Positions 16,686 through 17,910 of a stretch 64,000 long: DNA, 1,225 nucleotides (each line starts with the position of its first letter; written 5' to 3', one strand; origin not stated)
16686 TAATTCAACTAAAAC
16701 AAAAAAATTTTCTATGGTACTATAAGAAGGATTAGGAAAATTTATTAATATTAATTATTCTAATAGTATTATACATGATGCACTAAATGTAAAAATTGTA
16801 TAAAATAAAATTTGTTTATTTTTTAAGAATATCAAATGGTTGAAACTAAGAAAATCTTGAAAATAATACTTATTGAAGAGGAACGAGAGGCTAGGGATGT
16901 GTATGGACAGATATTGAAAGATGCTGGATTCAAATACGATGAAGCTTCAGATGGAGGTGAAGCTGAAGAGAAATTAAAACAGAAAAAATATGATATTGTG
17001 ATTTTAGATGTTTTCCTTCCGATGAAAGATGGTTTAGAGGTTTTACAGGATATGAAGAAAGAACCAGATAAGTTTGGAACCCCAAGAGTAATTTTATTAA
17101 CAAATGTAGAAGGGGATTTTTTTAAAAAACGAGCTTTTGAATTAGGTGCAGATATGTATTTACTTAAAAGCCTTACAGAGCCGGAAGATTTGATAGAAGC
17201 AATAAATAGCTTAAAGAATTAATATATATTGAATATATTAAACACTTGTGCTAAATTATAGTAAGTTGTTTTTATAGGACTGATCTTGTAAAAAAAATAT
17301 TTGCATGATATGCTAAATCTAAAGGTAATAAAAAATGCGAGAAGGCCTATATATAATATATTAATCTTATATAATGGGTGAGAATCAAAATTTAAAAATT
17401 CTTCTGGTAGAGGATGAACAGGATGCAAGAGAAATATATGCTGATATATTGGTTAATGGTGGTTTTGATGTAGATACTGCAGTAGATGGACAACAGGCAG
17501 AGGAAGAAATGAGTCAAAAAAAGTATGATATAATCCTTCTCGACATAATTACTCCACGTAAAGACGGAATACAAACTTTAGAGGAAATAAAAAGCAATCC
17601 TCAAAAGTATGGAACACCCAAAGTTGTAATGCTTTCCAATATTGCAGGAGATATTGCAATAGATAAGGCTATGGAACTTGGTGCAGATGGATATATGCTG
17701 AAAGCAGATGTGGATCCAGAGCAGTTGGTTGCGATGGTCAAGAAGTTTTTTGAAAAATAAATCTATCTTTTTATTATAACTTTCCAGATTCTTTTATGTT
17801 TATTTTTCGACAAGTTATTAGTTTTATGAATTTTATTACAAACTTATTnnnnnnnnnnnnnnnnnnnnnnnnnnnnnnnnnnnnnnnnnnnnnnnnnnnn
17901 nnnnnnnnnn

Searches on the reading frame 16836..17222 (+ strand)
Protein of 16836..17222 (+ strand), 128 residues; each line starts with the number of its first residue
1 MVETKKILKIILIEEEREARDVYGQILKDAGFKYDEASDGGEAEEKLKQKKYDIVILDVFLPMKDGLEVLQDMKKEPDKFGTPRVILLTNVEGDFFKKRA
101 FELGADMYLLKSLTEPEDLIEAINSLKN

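Call 85: search_protein_families(library=pfam, proteins=[window:16836-17222:+], max_evalue=0.01)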
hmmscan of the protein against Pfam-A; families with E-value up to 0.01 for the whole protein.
window:16836-17222:+ (128 aa): 1 family
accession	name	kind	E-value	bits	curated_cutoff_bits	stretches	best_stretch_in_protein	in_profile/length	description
PF00072.30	Response_reg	-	8.8e-23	81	30.2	1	10-123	1-110/111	Response regulator receiver domain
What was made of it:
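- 16836..17760 (+): Two stand-alone receiver-domain proteins (16836-17222 and 17374-17760), convergent with P1. Pfam Response_reg at E 9e-23 and 1e-21 (call 85).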

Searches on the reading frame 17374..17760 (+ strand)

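Call 85: search_protein_families(library=pfam, proteins=[window:17374-17760:+], max_evalue=0.01)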
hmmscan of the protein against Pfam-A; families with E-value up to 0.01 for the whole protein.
window:17374-17760:+ (128 aa): 2 families
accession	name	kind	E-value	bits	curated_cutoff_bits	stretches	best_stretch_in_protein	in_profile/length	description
PF00072.30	Response_reg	-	1.3e-21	77.3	30.2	1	9-123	1-111/111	Response regulator receiver domain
PF18428.7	BRCT_3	-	0.0037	17.7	26.1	1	5-61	4-59/102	BRCA1 C Terminus (BRCT) domain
